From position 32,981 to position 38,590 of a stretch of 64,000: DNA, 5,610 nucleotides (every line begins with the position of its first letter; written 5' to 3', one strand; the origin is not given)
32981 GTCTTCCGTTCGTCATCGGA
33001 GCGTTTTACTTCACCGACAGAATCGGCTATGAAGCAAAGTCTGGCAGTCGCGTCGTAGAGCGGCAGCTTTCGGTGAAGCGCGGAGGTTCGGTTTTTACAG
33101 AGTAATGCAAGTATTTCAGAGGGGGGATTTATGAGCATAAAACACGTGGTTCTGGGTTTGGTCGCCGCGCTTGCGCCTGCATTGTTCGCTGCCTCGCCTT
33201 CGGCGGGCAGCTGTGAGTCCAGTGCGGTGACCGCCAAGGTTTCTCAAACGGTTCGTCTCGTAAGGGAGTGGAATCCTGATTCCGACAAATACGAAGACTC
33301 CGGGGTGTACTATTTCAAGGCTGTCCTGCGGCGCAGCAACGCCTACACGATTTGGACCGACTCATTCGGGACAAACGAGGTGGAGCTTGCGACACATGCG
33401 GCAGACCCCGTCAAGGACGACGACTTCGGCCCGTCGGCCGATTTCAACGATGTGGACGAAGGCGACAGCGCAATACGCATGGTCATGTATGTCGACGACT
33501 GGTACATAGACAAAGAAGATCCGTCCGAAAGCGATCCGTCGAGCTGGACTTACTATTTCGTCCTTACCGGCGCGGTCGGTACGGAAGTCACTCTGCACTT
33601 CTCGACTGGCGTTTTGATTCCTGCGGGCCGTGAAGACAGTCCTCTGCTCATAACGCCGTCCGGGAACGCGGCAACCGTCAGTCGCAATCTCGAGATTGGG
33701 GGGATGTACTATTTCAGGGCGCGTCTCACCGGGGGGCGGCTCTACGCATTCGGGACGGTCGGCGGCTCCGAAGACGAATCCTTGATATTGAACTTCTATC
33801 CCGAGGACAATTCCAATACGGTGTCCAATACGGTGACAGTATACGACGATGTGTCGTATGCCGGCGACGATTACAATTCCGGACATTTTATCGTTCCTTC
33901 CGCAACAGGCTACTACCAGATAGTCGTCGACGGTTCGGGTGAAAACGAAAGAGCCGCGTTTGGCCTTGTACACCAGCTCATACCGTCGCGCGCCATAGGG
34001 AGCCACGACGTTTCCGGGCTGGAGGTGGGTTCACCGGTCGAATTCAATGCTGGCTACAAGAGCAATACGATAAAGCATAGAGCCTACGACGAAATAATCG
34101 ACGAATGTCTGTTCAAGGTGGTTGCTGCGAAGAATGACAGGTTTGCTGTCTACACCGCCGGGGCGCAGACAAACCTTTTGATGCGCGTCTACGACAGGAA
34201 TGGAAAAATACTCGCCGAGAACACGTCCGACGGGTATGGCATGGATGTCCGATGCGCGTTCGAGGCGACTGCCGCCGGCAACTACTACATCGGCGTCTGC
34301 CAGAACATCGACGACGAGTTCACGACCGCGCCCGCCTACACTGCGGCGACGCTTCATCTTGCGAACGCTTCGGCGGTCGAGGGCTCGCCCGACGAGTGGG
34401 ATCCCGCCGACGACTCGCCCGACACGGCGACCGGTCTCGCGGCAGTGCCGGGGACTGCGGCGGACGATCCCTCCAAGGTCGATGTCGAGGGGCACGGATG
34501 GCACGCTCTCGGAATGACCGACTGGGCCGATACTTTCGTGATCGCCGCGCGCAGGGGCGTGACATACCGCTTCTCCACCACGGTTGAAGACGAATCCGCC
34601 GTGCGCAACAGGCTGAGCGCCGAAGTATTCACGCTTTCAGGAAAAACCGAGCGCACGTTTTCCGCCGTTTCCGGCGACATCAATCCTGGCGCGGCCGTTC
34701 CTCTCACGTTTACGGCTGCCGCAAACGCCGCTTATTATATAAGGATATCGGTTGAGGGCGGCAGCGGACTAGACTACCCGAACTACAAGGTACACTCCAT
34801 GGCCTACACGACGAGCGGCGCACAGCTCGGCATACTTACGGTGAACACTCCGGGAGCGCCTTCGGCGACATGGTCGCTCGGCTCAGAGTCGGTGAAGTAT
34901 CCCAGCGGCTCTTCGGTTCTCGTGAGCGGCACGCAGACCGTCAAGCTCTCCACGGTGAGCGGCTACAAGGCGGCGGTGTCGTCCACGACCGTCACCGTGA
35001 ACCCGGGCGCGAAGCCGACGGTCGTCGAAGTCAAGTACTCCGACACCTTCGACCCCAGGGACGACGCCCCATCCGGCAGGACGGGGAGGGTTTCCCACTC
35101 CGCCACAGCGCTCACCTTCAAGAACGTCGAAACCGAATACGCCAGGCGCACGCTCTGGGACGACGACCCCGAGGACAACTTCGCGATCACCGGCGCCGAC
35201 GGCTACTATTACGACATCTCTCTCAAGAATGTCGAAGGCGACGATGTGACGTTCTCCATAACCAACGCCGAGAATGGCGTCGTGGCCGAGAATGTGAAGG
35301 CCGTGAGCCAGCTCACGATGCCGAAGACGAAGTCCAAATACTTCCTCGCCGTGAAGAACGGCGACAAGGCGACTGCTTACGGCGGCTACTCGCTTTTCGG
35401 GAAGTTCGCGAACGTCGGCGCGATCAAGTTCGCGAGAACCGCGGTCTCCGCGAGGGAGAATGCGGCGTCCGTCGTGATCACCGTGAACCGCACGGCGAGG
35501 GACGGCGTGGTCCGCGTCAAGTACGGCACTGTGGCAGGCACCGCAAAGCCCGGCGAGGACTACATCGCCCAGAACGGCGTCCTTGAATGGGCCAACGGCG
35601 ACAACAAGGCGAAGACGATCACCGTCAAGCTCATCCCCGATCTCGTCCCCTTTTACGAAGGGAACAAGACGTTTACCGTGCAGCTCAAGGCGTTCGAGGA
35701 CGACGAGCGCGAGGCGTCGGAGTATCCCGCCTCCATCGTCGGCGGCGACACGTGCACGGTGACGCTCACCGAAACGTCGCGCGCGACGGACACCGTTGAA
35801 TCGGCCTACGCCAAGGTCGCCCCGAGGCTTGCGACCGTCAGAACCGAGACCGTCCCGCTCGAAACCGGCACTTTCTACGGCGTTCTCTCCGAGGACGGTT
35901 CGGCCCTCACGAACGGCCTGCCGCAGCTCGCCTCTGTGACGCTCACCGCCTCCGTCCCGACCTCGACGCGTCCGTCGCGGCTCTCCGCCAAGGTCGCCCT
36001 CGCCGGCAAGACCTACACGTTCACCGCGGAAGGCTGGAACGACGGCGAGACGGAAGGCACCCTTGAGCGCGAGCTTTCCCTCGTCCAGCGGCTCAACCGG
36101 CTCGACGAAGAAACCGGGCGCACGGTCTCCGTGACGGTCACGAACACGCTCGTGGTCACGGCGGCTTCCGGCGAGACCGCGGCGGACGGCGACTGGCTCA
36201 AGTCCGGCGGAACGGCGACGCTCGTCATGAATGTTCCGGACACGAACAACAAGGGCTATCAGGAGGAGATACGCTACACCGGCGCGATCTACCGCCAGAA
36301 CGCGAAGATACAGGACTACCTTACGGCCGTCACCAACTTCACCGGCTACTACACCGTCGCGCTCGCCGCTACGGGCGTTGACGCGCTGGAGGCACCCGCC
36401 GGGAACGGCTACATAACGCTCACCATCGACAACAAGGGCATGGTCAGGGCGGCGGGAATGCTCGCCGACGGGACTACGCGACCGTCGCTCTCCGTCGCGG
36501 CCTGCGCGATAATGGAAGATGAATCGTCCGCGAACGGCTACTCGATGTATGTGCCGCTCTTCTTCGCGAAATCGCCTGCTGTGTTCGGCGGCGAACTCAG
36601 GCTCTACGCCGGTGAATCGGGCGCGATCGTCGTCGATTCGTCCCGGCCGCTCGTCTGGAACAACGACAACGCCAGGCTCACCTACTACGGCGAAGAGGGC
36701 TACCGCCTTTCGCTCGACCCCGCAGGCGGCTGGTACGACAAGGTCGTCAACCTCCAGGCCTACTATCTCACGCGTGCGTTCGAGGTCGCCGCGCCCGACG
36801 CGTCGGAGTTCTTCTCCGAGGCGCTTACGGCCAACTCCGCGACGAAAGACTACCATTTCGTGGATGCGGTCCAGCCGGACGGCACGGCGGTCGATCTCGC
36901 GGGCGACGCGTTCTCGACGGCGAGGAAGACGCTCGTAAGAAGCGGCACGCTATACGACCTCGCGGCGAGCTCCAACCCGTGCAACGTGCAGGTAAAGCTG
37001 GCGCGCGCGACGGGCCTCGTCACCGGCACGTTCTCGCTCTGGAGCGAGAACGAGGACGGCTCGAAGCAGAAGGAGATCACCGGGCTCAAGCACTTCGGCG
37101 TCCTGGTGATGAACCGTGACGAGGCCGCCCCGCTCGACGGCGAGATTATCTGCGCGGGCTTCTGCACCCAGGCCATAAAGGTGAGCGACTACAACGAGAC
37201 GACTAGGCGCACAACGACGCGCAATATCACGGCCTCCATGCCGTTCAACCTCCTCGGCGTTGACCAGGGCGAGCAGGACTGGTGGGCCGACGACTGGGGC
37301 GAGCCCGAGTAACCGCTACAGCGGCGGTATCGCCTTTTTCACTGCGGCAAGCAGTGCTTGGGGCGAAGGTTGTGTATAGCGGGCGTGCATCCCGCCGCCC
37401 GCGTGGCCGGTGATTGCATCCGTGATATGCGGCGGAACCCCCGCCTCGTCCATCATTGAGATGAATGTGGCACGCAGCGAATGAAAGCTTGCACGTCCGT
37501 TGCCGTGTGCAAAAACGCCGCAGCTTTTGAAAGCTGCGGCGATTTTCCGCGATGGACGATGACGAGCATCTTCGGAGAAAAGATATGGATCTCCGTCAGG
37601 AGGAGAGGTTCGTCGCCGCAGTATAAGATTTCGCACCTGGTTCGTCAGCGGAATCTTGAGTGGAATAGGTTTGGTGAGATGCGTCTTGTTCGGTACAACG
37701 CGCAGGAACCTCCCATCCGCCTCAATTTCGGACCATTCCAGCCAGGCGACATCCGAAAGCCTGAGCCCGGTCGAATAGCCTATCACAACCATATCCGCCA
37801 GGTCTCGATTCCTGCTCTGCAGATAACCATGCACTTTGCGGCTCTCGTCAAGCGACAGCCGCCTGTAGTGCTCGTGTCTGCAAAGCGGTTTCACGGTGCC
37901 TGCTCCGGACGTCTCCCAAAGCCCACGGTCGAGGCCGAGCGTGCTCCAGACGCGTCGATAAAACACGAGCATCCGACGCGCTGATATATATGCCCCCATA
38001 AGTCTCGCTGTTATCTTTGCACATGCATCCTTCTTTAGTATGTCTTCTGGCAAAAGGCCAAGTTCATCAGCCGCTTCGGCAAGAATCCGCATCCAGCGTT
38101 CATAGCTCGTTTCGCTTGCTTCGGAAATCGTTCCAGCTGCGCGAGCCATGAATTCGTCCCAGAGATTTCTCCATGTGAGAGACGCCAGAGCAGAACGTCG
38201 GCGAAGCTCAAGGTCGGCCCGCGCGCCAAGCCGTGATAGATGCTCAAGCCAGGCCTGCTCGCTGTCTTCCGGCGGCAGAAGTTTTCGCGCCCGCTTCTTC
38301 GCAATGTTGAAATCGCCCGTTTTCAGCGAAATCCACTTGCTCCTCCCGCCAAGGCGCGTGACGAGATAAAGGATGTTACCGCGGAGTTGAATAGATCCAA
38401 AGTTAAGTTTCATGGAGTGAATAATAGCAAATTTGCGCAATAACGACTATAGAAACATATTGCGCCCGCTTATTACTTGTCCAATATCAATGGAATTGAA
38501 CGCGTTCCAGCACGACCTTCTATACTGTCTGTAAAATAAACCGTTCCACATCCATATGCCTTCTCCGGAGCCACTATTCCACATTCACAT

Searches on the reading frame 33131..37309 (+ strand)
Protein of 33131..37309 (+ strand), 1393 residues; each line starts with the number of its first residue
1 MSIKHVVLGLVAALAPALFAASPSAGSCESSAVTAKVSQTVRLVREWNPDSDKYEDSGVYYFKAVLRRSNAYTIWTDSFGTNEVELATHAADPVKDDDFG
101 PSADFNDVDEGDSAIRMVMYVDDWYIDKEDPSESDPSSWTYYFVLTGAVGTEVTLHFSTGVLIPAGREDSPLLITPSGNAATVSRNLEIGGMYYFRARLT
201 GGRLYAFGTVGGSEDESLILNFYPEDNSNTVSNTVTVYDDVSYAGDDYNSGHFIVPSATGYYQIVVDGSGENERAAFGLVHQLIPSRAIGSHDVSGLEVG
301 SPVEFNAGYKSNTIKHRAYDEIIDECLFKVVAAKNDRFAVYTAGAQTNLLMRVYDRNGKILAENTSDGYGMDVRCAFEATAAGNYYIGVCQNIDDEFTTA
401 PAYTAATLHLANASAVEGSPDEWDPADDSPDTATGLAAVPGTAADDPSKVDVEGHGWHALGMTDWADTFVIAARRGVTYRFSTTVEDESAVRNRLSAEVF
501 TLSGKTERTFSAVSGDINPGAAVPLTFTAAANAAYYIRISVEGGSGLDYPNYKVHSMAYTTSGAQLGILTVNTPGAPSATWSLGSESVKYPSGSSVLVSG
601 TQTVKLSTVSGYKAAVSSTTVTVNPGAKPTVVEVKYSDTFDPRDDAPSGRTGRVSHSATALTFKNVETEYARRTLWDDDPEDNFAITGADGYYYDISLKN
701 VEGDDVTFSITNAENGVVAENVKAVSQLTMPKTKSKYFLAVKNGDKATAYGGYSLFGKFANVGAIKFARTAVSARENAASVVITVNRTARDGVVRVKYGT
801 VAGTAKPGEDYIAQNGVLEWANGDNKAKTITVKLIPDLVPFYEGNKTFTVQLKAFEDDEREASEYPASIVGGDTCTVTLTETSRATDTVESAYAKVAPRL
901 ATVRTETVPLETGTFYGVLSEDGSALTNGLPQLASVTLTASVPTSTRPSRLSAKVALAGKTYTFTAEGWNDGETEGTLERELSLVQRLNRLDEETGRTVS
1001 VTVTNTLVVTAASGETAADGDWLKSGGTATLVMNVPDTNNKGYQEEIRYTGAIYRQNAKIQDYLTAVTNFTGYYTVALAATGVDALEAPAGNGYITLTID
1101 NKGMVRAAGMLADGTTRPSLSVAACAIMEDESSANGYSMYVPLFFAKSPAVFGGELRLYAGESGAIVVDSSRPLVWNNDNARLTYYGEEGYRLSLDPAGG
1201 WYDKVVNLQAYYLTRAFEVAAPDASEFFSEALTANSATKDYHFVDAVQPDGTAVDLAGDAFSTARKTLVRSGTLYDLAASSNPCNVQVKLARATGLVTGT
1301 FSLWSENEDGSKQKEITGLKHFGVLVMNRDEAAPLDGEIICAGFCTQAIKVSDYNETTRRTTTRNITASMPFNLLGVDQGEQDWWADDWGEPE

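Call 8: search_protein_families(library=pfam, proteins=[window:33131-37309:+], max_evalue=0.1)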
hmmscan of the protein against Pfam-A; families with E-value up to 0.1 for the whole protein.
window:33131-37309:+ (1393 aa): 3 families
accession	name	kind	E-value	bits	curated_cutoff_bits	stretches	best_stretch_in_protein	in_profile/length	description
PF03160.20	Calx-beta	-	1.9e-15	57.4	27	1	762-861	5-103/119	Calx-beta domain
PF04151.21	PPC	-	1.4e-05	26.3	25.9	1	327-389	4-68/70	Bacterial pre-peptidase C-terminal domain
PF00313.28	CSD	-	0.085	13.2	27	0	702-724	43-65/66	'Cold-shock' DNA-binding domain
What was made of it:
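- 33131..37312 (+): Gene B: 1393-aa partner protein (PPC and Calx-beta domains) with an invariant lone Cys390 (GVCQ, nt 34292-34303). Pfam (call 8).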

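Call 9: search_protein_families(library=ncbifam, proteins=[window:33131-37309:+], max_evalue=0.1)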
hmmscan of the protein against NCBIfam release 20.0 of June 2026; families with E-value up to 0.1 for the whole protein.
window:33131-37309:+ (1393 aa): 1 family
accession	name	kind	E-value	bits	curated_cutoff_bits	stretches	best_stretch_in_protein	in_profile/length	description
TIGR00845.1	caca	equivalog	1.4e-06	26.4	679.85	1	763-858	523-616/921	sodium/calcium exchanger 1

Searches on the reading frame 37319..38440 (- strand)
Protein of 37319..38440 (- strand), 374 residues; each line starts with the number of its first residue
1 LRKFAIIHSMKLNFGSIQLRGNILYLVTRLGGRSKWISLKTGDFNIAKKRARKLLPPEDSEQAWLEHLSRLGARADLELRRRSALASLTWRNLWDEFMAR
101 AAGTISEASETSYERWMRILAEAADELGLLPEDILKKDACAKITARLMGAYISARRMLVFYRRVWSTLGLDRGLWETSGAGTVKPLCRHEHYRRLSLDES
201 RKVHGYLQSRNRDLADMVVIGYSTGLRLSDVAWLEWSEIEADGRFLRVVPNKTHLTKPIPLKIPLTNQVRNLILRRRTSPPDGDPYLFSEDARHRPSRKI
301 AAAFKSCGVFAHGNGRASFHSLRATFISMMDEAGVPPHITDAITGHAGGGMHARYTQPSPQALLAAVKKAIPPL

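Call 13: search_protein_families(library=pfam, proteins=[window:37319-38440:-], max_evalue=0.01)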
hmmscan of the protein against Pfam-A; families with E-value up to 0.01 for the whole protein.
window:37319-38440:- (374 aa): 2 families
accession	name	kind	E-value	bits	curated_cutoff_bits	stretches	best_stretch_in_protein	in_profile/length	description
PF00589.27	Phage_integrase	-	2.4e-16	60.4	27.1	1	215-360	25-170/172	Phage integrase family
PF20172.3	DUF6538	-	0.00042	20.4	27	1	26-54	19-47/60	Domain of unknown function (DUF6538)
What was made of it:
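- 37316..38440 (-): Tyrosine recombinase (phage-integrase family) between the two convergent cassettes. Pfam (call 13).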
